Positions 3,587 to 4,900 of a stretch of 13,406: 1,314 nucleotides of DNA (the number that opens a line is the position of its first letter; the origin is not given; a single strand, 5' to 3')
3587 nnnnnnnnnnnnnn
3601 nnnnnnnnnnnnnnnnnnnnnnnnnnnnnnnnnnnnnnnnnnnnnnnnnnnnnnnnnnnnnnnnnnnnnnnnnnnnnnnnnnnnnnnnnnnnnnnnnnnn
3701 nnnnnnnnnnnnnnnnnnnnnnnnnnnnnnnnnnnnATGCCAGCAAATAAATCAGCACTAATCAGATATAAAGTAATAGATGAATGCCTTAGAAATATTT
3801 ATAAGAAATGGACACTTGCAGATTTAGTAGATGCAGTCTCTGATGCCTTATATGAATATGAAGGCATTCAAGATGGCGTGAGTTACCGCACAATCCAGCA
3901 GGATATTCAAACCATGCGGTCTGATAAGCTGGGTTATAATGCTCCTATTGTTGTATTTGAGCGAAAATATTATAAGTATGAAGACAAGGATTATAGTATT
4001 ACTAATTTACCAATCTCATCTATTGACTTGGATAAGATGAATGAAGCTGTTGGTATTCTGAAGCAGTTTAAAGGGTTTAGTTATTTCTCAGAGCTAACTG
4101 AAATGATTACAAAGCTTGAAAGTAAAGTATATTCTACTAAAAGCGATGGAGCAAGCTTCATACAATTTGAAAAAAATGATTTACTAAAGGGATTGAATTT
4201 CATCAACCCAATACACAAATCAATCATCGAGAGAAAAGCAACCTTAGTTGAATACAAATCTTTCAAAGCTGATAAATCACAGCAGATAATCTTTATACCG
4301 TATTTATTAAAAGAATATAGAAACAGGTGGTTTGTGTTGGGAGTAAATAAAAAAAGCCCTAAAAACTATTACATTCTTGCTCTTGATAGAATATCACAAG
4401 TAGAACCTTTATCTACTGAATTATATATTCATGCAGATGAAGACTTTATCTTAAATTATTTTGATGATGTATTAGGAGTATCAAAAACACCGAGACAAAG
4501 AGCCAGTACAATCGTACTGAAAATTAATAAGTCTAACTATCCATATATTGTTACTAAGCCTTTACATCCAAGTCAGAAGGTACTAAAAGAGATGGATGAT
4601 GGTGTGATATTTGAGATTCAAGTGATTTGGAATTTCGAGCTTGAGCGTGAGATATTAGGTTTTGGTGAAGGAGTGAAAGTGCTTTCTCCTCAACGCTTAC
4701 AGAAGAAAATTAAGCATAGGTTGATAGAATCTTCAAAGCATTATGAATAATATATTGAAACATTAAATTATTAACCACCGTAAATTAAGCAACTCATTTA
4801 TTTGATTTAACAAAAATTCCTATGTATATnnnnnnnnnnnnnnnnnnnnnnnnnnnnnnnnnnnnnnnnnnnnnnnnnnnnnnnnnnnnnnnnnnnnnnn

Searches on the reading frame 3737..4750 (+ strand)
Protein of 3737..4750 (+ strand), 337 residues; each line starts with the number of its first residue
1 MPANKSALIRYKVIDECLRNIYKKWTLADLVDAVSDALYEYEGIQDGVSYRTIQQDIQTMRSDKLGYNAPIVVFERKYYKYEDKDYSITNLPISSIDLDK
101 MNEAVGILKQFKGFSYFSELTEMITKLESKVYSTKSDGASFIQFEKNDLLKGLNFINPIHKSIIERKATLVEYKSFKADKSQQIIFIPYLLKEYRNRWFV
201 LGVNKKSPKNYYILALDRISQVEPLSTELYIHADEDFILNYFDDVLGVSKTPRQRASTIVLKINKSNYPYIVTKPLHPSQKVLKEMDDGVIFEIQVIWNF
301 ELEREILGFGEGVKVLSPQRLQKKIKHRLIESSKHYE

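Call 3: search_protein_families(library=pfam, proteins=[window:3737-4750:+], max_evalue=0.1)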
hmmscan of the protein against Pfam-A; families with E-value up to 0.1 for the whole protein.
window:3737-4750:+ (337 aa): 4 families
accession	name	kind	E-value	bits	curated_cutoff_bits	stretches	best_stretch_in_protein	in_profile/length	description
PF25583.1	WCX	-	6.8e-11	42.8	23.9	1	258-329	4-72/76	WCX domain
PF13280.12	WYL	-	1.1e-07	32.2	21.8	1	156-224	3-70/70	WYL domain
PF16413.10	Mlh1_C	-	0.023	14.5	25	1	152-196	109-153/264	DNA mismatch repair protein Mlh1 C-terminus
PF09940.16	DUF2172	-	0.073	13.9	27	0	133-201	9-72/92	Domain of unknown function (DUF2172)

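Call 4: search_protein_families(library=ncbifam, proteins=[window:3737-4750:+], max_evalue=0.1)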
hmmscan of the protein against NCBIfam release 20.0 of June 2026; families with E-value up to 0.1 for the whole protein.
window:3737-4750:+ (337 aa): 0 families

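Call 6: search_protein_families(library=phrogs, proteins=[window:3737-4750:+], max_evalue=0.01)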
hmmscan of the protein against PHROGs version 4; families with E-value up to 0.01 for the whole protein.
window:3737-4750:+ (337 aa): 1 family
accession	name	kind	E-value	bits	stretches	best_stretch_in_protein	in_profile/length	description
phrog_13105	-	unknown function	0.0031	18.1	0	153-245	146-231/239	-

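Call 7: search_protein_families(library=padloc, proteins=[window:3737-4750:+], max_evalue=0.01)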
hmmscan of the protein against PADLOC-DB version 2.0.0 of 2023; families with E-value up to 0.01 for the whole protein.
window:3737-4750:+ (337 aa): 3 families
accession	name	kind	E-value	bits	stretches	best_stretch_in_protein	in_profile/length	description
PDLC01652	WYL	-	2.5e-19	68.2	1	155-329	19-158/162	"CAS-I,CAS-II,CAS-III,CAS-IV,CAS-V,CAS-VI; associated_signaling"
PDLC01457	WYL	-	2.1e-10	38.6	1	34-320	28-228/229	"CAS-I,CAS-II,CAS-III,CAS-IV,CAS-V,CAS-VI; associated_signaling"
PDLC01766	Cas3c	-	1.1e-07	28.5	1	156-329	137-309/1009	-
